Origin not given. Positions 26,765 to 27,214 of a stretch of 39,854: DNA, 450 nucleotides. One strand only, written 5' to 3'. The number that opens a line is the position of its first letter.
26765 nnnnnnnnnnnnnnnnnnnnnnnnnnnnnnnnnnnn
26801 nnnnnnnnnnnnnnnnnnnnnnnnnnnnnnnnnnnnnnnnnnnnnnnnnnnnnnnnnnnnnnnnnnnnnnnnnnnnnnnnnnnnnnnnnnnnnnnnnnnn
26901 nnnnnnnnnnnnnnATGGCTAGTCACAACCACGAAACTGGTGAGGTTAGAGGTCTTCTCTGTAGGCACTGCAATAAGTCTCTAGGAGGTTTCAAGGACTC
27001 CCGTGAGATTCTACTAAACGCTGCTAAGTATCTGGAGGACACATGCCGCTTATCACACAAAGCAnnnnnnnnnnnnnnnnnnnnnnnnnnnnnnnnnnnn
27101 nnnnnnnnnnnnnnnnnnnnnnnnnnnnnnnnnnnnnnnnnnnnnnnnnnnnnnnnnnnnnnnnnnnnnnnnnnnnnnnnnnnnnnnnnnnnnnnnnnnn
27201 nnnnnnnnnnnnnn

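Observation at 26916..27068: Mini endonuclease VII-like ORF wedged between tail tubular genes 11 and 12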

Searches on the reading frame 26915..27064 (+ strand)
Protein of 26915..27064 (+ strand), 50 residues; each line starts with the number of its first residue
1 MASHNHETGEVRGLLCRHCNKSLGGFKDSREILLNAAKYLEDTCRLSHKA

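Call 3: search_protein_families(library=pfam, proteins=[window:26915-27064:+], max_evalue=1)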
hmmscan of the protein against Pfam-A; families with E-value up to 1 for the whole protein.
seq(50 aa): 2 families
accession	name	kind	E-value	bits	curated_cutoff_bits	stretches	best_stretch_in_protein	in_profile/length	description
PF02945.21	Endonuclease_7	-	5.4e-14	52.3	23.6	1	3-41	43-81/82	Recombination endonuclease VII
PF23550.1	zf_Tbcl_Rhp7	-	0.032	14.2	27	1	9-24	23-38/39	DNA repair protein rhp7 treble clef domain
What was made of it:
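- On Pfam Endonuclease_7 (PF02945) / EndoVII catalytic domain: 52.3 bits against a cut-off of 23.6, E 5.4e-14 (call 3).
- Checked: Pfam PF02945 scores 52.3 bits (gathering cut-off 23.6), E 5.4e-14 (call 3).
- The ORF scores 52 bits against Pfam Endonuclease_7 (call 3).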

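Call 4: search_protein_families(library=phrogs, proteins=[window:26915-27064:+], max_evalue=1)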
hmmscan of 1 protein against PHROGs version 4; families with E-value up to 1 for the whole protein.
seq(50 aa): 7 families
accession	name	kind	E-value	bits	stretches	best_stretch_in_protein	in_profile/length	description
phrog_2914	-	DNA, RNA and nucleotide metabolism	4.8e-15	56.8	1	4-43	116-155/190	endonuclease VII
phrog_2633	-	DNA, RNA and nucleotide metabolism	1.7e-14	55.2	1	4-43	100-139/142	endonuclease VII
phrog_307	-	DNA, RNA and nucleotide metabolism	6e-14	53.8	1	4-42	140-178/334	endonuclease VII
phrog_423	-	DNA, RNA and nucleotide metabolism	1.1e-07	32.9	1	4-30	45-71/159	endonuclease VII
phrog_17507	-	DNA, RNA and nucleotide metabolism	3.7e-07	30.9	1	3-42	2-42/65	endonuclease VII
phrog_11865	-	DNA, RNA and nucleotide metabolism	1.7e-05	26.2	1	3-27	3-27/95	endonuclease VII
phrog_1035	-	DNA, RNA and nucleotide metabolism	0.11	13.4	1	12-42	200-229/271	endonuclease VII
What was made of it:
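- Checked: Three PHROG 'endonuclease VII' families reach E of about 1e-14 (call 4).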

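Call 18: list_cluster_members(proteins=[window:26915-27064:+, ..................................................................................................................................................])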
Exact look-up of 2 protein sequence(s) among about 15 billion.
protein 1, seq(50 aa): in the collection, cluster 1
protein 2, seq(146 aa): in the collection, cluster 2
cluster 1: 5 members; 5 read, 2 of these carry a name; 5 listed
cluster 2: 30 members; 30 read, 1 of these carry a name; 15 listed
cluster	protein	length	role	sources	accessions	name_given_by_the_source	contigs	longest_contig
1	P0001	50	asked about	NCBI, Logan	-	-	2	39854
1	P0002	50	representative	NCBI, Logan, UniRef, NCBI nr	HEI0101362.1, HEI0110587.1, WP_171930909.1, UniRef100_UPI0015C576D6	TPA: hypothetical protein SIE44_004378 [Escherichia coli] | endonuclease domain-containing protein n=1 Tax=Escherichia coli TaxID=562 ... | hypothetical protein [Escherichia coli]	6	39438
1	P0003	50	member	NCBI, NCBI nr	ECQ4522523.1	hypothetical protein F0D05_14780 [Salmonella enterica] | hypothetical protein [Salmonella enterica subsp. enterica serovar Kentucky]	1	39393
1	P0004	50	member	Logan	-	-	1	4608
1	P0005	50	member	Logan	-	-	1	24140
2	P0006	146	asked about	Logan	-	-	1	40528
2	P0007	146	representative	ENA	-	-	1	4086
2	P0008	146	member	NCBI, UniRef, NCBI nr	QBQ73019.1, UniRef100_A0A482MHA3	endonuclease [Hafnia phage vB_HpaA_yong1] | Endonuclease n=1 Tax=Hafnia phage vB_HpaA_yong1 TaxID=2562199 RepID=A0A482MHA3_9CAUD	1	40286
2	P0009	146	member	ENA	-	-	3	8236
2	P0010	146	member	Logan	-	-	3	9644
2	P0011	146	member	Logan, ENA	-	-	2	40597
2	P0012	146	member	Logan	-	-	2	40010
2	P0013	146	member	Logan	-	-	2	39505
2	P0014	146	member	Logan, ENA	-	-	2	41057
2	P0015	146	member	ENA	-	-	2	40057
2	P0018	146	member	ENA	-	-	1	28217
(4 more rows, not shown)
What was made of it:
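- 26915..27067 (+): The 50-aa chimeric ORF: DUF3850 start fused to the endonuclease C-terminus. A 90%-identity variant is named 'hypothetical protein' / 'endonuclease domain-containing protein', WP_171930909.1 (call 18).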

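Call 20: find_encoding_contigs(protein=P0002, flank=3000, max_places=8)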
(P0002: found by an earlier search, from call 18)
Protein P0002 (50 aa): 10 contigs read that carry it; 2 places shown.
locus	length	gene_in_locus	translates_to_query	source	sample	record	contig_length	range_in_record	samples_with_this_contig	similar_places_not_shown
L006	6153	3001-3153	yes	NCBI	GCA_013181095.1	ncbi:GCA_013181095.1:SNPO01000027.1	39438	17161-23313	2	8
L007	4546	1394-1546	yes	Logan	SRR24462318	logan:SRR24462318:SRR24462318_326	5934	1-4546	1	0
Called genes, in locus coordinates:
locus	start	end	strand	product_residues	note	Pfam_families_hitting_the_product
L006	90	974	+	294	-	PF05396:Phage_T7_Capsid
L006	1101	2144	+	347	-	PF21703:Gp10A-like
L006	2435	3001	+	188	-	PF17212:Tube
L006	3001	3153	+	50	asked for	PF02945:Endonuclease_7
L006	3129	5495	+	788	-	PF25675:Phage_nozzle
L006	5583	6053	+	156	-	PF11090:Phage_T7_Gp13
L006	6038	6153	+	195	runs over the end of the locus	PF24072:T7_gp14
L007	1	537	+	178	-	?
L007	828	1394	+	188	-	PF17212:Tube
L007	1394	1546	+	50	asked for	PF02945:Endonuclease_7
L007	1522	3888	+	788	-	PF25675:Phage_nozzle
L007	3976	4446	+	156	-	PF11090:Phage_T7_Gp13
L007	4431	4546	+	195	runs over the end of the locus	PF24072:T7_gp14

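Call 21: find_encoding_contigs(protein=P0003, flank=3000, max_places=4)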
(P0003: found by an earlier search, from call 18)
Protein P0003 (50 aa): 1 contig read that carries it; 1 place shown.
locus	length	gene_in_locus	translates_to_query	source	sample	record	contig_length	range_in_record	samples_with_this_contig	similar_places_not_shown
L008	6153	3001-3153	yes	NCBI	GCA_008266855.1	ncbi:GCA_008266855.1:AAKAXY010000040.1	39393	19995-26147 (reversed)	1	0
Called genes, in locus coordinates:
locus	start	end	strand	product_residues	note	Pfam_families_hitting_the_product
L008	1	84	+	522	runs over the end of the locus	PF12236:Head-tail_con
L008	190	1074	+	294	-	PF05396:Phage_T7_Capsid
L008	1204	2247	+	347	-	PF21703:Gp10A-like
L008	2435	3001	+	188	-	PF17212:Tube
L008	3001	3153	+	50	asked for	PF02945:Endonuclease_7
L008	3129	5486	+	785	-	PF25675:Phage_nozzle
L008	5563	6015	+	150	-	PF11090:Phage_T7_Gp13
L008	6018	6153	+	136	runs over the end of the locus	PF02945:Endonuclease_7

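Call 22: find_encoding_contigs(protein=P0004, flank=3000, max_places=3)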
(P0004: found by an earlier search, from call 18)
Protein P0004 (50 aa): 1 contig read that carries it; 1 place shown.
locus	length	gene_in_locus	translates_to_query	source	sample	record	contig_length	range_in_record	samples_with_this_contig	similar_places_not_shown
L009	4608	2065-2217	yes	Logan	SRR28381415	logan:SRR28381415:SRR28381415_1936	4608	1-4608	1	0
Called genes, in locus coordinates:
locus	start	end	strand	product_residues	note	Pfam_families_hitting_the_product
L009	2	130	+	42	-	?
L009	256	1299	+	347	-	PF21703:Gp10A-like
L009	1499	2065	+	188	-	PF17212:Tube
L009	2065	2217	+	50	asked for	PF02945:Endonuclease_7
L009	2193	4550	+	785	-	PF25675:Phage_nozzle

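Call 23: find_encoding_contigs(protein=P0005, flank=3000, max_places=3)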
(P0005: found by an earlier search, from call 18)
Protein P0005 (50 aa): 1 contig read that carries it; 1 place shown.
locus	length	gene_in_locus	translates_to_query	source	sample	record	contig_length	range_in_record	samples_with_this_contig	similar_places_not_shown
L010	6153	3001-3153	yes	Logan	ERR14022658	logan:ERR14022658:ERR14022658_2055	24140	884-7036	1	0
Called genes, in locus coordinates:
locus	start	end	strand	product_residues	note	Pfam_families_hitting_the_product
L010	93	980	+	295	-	PF05396:Phage_T7_Capsid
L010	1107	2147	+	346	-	PF21703:Gp10A-like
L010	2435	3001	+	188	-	PF17212:Tube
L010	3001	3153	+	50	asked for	PF02945:Endonuclease_7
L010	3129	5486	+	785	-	PF25675:Phage_nozzle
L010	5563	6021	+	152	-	PF11090:Phage_T7_Gp13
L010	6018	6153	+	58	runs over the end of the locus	-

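Call 24: find_encoding_contigs(protein=P0001, flank=3000, max_places=4)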
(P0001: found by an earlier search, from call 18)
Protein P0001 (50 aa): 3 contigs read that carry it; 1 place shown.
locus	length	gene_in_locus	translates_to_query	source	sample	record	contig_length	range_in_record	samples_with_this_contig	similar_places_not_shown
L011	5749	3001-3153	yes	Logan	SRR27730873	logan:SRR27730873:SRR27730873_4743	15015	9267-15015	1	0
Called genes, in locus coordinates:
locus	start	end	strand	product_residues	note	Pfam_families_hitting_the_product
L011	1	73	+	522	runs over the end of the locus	PF12236:Head-tail_con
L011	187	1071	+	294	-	PF05396:Phage_T7_Capsid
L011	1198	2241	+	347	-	PF21703:Gp10A-like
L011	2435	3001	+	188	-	PF17212:Tube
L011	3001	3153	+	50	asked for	PF02945:Endonuclease_7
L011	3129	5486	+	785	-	PF25675:Phage_nozzle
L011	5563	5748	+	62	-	?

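Call 26: find_encoding_contigs(protein=P0012, flank=3000, max_places=2)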
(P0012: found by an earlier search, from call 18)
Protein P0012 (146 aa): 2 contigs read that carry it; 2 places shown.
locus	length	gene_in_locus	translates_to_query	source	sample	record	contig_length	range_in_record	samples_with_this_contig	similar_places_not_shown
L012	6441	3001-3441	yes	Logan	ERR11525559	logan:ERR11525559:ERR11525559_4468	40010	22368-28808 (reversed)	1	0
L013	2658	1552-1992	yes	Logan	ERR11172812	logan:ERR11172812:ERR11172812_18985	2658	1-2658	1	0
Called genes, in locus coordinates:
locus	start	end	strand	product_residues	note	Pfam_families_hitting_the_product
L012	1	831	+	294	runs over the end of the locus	PF05396:Phage_T7_Capsid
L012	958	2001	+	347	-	PF21703:Gp10A-like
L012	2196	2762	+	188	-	PF17212:Tube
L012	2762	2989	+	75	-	PF12961:DUF3850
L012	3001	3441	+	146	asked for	PF02945:Endonuclease_7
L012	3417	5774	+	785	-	PF25675:Phage_nozzle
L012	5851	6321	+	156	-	PF11090:Phage_T7_Gp13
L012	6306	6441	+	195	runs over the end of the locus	PF24072:T7_gp14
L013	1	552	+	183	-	?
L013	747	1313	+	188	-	PF17212:Tube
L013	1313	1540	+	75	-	PF12961:DUF3850, PF04266:ASCH (weak)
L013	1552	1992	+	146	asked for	PF02945:Endonuclease_7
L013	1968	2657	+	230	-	?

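Call 27: find_encoding_contigs(protein=P0014, flank=3000, max_places=2)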
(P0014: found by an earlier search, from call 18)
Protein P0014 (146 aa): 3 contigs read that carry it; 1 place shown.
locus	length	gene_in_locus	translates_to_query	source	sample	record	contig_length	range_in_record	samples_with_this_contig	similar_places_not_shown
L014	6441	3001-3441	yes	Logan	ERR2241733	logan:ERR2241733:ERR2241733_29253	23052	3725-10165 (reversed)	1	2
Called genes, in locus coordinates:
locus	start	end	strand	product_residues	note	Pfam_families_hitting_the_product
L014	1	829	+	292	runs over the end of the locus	PF05396:Phage_T7_Capsid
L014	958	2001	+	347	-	PF21703:Gp10A-like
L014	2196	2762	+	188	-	PF17212:Tube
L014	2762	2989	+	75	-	PF12961:DUF3850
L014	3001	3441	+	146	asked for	PF02945:Endonuclease_7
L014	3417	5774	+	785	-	PF25675:Phage_nozzle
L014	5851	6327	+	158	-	PF11090:Phage_T7_Gp13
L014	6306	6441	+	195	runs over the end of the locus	PF24072:T7_gp14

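Call 28: find_encoding_contigs(protein=P0011, flank=3000, max_places=2)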
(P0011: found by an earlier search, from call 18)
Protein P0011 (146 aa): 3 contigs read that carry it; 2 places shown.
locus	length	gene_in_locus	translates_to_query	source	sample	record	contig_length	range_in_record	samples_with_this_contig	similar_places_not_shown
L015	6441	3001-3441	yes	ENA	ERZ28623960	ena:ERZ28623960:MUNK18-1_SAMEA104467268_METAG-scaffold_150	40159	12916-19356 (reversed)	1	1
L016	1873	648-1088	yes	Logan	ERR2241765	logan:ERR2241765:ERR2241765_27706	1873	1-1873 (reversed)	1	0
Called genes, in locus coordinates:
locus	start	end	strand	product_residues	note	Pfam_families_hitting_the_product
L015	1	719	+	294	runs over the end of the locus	PF05396:Phage_T7_Capsid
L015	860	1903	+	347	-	PF21703:Gp10A-like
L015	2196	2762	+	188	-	PF17212:Tube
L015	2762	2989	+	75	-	PF12961:DUF3850, PF04266:ASCH (weak)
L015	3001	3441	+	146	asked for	PF02945:Endonuclease_7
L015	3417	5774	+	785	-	PF25675:Phage_nozzle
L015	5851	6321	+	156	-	PF11090:Phage_T7_Gp13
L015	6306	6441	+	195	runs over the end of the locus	PF24072:T7_gp14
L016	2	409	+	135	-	?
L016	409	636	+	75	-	PF12961:DUF3850, PF04266:ASCH (weak)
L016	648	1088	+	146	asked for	PF02945:Endonuclease_7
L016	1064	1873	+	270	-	?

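Call 29: find_encoding_contigs(protein=P0018, flank=3000, max_places=2)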
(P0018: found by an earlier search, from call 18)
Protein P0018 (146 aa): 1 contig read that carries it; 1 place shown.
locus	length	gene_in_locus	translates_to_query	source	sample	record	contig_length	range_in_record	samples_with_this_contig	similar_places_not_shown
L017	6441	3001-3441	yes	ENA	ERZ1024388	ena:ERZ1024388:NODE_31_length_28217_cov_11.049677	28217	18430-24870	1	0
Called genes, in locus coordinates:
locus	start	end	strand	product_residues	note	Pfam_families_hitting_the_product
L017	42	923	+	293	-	PF05396:Phage_T7_Capsid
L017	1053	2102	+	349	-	PF21703:Gp10A-like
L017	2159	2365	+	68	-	-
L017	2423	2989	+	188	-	PF17212:Tube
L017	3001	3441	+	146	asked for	PF02945:Endonuclease_7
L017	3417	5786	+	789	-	PF25675:Phage_nozzle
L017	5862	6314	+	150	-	PF11090:Phage_T7_Gp13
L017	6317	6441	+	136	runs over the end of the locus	PF02945:Endonuclease_7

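Call 34: find_homologous_proteins(query=window:26915-27064:+, max_evalue=0.001)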
Query seq(50 aa) (50 aa): 3 proteins with E <= 0.001 among 3 candidates.
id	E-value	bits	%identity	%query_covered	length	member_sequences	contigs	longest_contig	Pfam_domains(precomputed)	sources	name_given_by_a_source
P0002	6.7e-24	99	94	100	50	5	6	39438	PF02945.22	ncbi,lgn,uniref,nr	ncbi:TPA: hypothetical protein SIE44_004378 [Escherichia coli]|uniref:endonuclease domain-containing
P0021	6.3e-13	65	86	74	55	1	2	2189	-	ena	-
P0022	2.8e-10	57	70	80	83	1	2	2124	PF02945.22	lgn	-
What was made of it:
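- Tried and rejected: It returned only 3 proteins (call 34) and missed the 146-aa cluster.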

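Call 41: find_encoding_contigs(protein=P0021, flank=3000, max_places=2)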
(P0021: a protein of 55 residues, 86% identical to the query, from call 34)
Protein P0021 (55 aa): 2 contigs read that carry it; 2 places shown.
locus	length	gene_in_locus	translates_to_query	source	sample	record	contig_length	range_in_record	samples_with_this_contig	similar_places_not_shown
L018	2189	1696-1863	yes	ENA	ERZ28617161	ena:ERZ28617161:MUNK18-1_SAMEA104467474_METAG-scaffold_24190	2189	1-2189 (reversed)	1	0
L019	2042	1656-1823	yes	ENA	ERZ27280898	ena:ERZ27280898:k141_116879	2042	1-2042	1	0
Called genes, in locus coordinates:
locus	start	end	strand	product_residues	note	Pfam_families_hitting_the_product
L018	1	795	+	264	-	?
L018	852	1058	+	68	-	-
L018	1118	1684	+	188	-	PF17212:Tube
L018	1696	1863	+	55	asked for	-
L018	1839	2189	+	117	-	?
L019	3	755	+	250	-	?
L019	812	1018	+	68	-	-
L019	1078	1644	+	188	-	PF17212:Tube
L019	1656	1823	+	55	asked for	-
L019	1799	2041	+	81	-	?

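Call 50: predict_structure(protein=window:26915-27064:+)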
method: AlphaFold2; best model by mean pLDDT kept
length: 50 residues; sequences in the alignment: 1
mean_pLDDT: 66.5   pTM: 0.38
mean pLDDT of the five models: 66.5, 66.2, 65.8, 63.0, 62.3
residues with pLDDT >= 90: 0; 70-90: 25; 50-70: 16; < 50: 9
segments of 3 or more residues with pLDDT < 50: 1-7
pLDDT, mean of each block of 10 residues (from residue 1): 45 72 70 74 72
secondary structure, 60 per line:
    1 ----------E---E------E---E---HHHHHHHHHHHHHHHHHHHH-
elements in order: H30-49
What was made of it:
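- The AlphaFold2 single-sequence model is of low confidence (pLDDT 66.5, pTM 0.38), with residues 1-7, the H-N-H part, below 50 (call 50).
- Tried and rejected: The AlphaFold2 single-sequence model had pLDDT 66.5 and pTM 0.38 (call 50).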
